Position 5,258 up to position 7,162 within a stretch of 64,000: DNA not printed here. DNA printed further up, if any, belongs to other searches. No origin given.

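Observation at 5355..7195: AT-rich single-gene island: exported HEAT-repeat/caspase-fold protein splitting rsmD from coaD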

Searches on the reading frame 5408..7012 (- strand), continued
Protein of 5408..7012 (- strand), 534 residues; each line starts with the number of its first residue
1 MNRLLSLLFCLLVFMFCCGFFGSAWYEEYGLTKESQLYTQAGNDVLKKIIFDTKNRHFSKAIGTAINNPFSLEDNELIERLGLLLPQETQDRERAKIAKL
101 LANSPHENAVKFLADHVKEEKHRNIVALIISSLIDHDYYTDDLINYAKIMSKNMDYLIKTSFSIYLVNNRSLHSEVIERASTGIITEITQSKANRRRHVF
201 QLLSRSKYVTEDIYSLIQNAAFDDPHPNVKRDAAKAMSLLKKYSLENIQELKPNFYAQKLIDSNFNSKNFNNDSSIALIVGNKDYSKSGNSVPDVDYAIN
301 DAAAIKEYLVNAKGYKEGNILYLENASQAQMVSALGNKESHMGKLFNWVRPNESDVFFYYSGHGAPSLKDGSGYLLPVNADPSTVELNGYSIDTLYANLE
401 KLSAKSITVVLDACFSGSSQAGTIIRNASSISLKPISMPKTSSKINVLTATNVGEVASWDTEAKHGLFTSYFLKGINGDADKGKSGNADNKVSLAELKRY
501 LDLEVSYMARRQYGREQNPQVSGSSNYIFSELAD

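Call 36: fold_search(model_id=the predicted structure, library=pdb)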
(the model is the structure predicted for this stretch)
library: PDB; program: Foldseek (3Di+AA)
matches with E <= 10: 1166; with E <= 0.001: 41
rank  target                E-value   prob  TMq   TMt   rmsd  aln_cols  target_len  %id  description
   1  3v4o_A                1.4e-09  1.00  0.34  0.70   5.0       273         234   16  Human MALT1 (caspase domain) in complex with an irreversible peptidic inhibitor (released 2012-03-14)
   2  8v4x_D                1.5e-09  1.00  0.35  0.49   6.4       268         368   17  Structure of MALT1 in complex with an allosteric inhibitor (released 2024-05-01)
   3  8v4x_C                3.8e-09  1.00  0.33  0.47   5.5       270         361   15  Structure of MALT1 in complex with an allosteric inhibitor (released 2024-05-01)
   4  3uo8_C                4.7e-09  1.00  0.33  0.47   7.5       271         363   17  Crystal structure of the MALT1 paracaspase (P1 form) (released 2011-12-21)
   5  4i1p_C                7.0e-09  1.00  0.33  0.46   5.9       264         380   17  Human MALT1 (caspase-IG3) in complex with activity based-probe (released 2014-07-09)
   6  8v4x_B                9.9e-09  1.00  0.33  0.48   6.4       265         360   18  Structure of MALT1 in complex with an allosteric inhibitor (released 2024-05-01)
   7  7paw_B                1.0e-08  1.00  0.32  0.45   5.4       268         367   16  MALT1 in complex with compound 1 (released 2021-11-17)
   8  7pav_A                1.3e-08  1.00  0.32  0.46   8.1       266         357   16  MALT1 in complex with compound 1 (released 2021-11-17)
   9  7qp0_B                1.3e-08  1.00  0.30  0.56   6.5       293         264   22  Crystal structure of metacaspase from candida glabrata with magnesium (released 2023-01-11)
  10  3uo8_B                1.3e-08  1.00  0.33  0.47   7.5       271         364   17  Crystal structure of the MALT1 paracaspase (P1 form) (released 2011-12-21)
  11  8v4x_F                1.4e-08  1.00  0.31  0.45   8.2       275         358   17  Structure of MALT1 in complex with an allosteric inhibitor (released 2024-05-01)
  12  4i1p_A                2.0e-08  1.00  0.31  0.42   6.4       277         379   16  Human MALT1 (caspase-IG3) in complex with activity based-probe (released 2014-07-09)
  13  7pav_B                4.2e-08  1.00  0.31  0.44   8.1       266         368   16  MALT1 in complex with compound 1 (released 2021-11-17)
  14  8v4x_E                4.5e-08  1.00  0.33  0.46   5.6       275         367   16  Structure of MALT1 in complex with an allosteric inhibitor (released 2024-05-01)
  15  3v4l_A                5.5e-08  1.00  0.33  0.44   7.2       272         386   17  Mouse MALT1(caspase-IG3 domains) in complex with a irreversible peptidic inhibitor (released 2012-03-14)
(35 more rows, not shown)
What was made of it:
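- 5411..6190 (-): aa 275-534: Peptidase_C14 (caspase/hemoglobinase fold) domain. His363 is at nt 5924..5926 and Cys414 at nt 5771..5773. Conserved acidic residues are D301, D412 and D460. The conserved basic loop is G422-x3-[RK]426-N-A-S-S-I-S-L-[KR]434. Foldseek: MALT1 3v4o_A at E 1.4e-9 and TM 0.70; Yca1 and CgMca1 at TM 0.55 (call 36).
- On Peptidase family C14 (clan CD): Foldseek to MALT1 at TM 0.70 and to metacaspases at TM 0.55 (call 36).
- Closest known: MALT1 paracaspase and fungal type I metacaspases. Same: Caspase/hemoglobinase fold (Foldseek E 1e-9 to 1e-7; TM 0.70 and 0.55 normalised to target; call 36).
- Foldseek matches MALT1 and metacaspases (call 36).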

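Call 39: find_encoding_contigs(protein=P0025, flank=6000, max_places=2)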
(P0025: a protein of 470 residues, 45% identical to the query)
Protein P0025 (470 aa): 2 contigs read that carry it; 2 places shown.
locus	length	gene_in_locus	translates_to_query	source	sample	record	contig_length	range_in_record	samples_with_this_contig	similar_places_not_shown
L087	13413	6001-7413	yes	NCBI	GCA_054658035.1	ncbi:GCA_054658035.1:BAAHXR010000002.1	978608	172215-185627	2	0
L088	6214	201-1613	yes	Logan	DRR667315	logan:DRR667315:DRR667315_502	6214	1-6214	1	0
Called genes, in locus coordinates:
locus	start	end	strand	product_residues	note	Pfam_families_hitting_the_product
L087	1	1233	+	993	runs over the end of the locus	PF02700:PurS (weak), PF18072:FGAR-AT_linker, PF00586:AIRS, PF02769:AIRS_C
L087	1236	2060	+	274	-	PF13507:GATase_5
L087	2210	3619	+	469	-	PF00310:GATase_2 (faint), PF13230:GATase_4 (weak), PF13522:GATase_6, PF13537:GATase_7, PF00156:Pribosyltran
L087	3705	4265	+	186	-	PF00156:Pribosyltran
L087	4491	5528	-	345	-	PF01609:DDE_Tnp_1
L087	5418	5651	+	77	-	-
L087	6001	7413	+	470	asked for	PF13646:HEAT_2, PF02985:HEAT (faint), PF13513:HEAT_EZ (faint), PF13646:HEAT_2 (weak), PF00656:Peptidase_C14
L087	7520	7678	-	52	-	-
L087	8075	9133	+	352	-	-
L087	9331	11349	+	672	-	PF14326:DUF4384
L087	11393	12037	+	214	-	-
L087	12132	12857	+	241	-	PF04773:FecR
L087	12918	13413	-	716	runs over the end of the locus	PF05226:CHASE2, PF00211:Guanylate_cyc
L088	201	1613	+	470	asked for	PF13646:HEAT_2, PF02985:HEAT (faint), PF13513:HEAT_EZ (faint), PF13646:HEAT_2 (weak), PF00656:Peptidase_C14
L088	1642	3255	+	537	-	-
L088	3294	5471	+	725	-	PF14326:DUF4384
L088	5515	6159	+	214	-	-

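Call 40: find_encoding_contigs(protein=P0019, flank=6000, max_places=2)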
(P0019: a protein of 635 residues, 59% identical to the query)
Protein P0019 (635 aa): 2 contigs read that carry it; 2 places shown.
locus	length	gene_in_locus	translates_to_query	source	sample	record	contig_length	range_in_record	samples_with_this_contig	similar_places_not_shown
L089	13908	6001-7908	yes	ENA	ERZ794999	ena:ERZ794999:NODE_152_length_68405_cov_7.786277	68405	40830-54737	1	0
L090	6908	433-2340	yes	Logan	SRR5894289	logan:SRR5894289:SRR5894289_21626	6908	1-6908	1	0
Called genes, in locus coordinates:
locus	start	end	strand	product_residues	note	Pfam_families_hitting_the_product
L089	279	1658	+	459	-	PF00656:Peptidase_C14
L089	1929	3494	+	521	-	PF00656:Peptidase_C14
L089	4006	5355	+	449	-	PF00656:Peptidase_C14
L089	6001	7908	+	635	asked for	PF00656:Peptidase_C14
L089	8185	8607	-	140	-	-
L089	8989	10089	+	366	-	-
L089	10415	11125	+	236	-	PF04397:LytTR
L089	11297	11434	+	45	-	-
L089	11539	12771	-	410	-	PF01590:GAF, PF13185:GAF_2, PF13492:GAF_3 (weak), PF07228:SpoIIE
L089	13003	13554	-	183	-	PF21349:RUBY_RBDX, PF02915:Rubrerythrin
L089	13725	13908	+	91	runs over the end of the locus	PF16475:DUF5052 (weak)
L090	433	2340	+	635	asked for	PF00656:Peptidase_C14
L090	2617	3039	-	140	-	-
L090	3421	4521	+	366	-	-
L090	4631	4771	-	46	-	-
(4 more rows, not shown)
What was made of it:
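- Tandem arrays of four C14 paralogues occur in L089 (call 40).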

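Call 41: find_encoding_contigs(protein=P0045, flank=6000, max_places=2)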
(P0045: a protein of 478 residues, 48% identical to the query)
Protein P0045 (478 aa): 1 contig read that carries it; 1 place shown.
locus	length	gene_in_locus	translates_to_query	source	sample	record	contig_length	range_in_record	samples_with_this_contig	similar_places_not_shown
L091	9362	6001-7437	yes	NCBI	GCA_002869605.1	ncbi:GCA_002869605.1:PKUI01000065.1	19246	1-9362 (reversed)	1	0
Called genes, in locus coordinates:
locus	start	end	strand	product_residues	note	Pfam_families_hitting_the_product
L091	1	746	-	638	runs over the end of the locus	PF00009:GTP_EFTU, PF03144:GTP_EFTU_D2, PF25461:Beta-barrel_SelB, PF09106:WHD_2nd_SelB, PF09107:WHD_3rd_SelB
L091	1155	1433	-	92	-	-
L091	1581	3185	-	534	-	PF01590:GAF, PF13185:GAF_2, PF13492:GAF_3 (weak), PF01966:HD (weak), PF13487:HD_5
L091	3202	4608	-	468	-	PF12390:Se-cys_synth_N, PF03841:SelA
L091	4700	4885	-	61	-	-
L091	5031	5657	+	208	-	PF14358:DUF4405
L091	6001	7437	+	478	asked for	PF13646:HEAT_2 (weak), PF12717:Cnd1 (faint), PF02985:HEAT (faint), PF13646:HEAT_2, PF00656:Peptidase_C14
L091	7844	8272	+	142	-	-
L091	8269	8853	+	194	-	-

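Call 42: find_encoding_contigs(protein=P0051, flank=6000, max_places=2)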
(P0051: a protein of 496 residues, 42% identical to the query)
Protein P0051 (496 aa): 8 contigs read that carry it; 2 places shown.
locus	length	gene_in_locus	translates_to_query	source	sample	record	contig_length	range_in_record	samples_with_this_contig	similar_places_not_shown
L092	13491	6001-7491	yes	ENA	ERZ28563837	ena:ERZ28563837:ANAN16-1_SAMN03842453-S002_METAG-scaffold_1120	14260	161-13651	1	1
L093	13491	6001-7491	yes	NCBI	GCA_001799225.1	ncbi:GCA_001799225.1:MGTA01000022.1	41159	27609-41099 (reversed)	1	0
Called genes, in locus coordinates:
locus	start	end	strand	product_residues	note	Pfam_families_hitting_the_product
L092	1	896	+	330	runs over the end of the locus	PF00041:fn3 (weak), PF07603:Lcl_C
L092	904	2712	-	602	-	-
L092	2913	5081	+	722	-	PF14326:DUF4384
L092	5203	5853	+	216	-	-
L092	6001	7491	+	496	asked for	PF02985:HEAT (faint), PF13646:HEAT_2, PF00656:Peptidase_C14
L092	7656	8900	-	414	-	PF13657:Couple_hipA (weak), PF07804:HipA_C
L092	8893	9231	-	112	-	PF13560:HTH_31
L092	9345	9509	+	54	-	-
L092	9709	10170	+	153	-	PF18911:PKD_4 (weak), PF22352:K319L-like_PKD (faint), PF07589:PEP_exosort_dom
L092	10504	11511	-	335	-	PF12358:DUF3644, PF18740:EC042_2821 (weak)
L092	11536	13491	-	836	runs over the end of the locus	PF02384:N6_Mtase, PF01170:UPF0020 (weak), PF07669:Eco57I (faint), PF01420:Methylase_S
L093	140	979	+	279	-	PF07603:Lcl_C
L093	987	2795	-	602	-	-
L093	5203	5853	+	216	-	-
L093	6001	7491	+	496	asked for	PF02985:HEAT (faint), PF13646:HEAT_2, PF00656:Peptidase_C14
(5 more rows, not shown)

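Call 45: search_protein_families(library=pfam, proteins=[L088:1642-3255:+, L088:3294-5471:+, L087:11393-12037:+, L092:904-2712:-, L092:5203-5853:+, L001:7662-8111:+, L089:8989-10089:+, L091:7844-8272:+], max_evalue=0.01)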
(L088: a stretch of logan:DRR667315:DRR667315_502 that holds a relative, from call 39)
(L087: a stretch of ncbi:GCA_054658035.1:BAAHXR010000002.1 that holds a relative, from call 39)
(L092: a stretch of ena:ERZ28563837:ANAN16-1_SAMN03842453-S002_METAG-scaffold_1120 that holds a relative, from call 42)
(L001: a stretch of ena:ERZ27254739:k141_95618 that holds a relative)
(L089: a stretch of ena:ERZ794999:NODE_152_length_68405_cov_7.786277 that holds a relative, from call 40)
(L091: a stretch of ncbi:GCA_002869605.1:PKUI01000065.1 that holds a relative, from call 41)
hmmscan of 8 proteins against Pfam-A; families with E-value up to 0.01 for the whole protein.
L088:1642-3255:+ (537 aa): 0 families

L088:3294-5471:+ (725 aa): 2 families
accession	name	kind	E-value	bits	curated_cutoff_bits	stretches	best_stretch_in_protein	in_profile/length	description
PF14326.11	DUF4384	-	6.7e-20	71.4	27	1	594-674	1-81/81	Domain of unknown function (DUF4384)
PF17210.9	SdrD_B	-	0.00064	20.3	29.7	1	326-379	22-73/112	SdrD B-like domain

L087:11393-12037:+ (214 aa): 0 families

L092:904-2712:- (602 aa): 0 families

L092:5203-5853:+ (216 aa): 0 families

L001:7662-8111:+ (149 aa): 0 families

L089:8989-10089:+ (366 aa): 0 families

L091:7844-8272:+ (142 aa): 2 families
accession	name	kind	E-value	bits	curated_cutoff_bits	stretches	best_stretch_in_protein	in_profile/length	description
PF16732.10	ComP_DUS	-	9.2e-05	23.7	27.3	1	37-126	1-79/87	Type IV minor pilin ComP, DNA uptake sequence receptor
PF08334.16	T2SSG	-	0.0032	17.9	21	1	40-75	3-38/108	Type II secretion system (T2SS), protein G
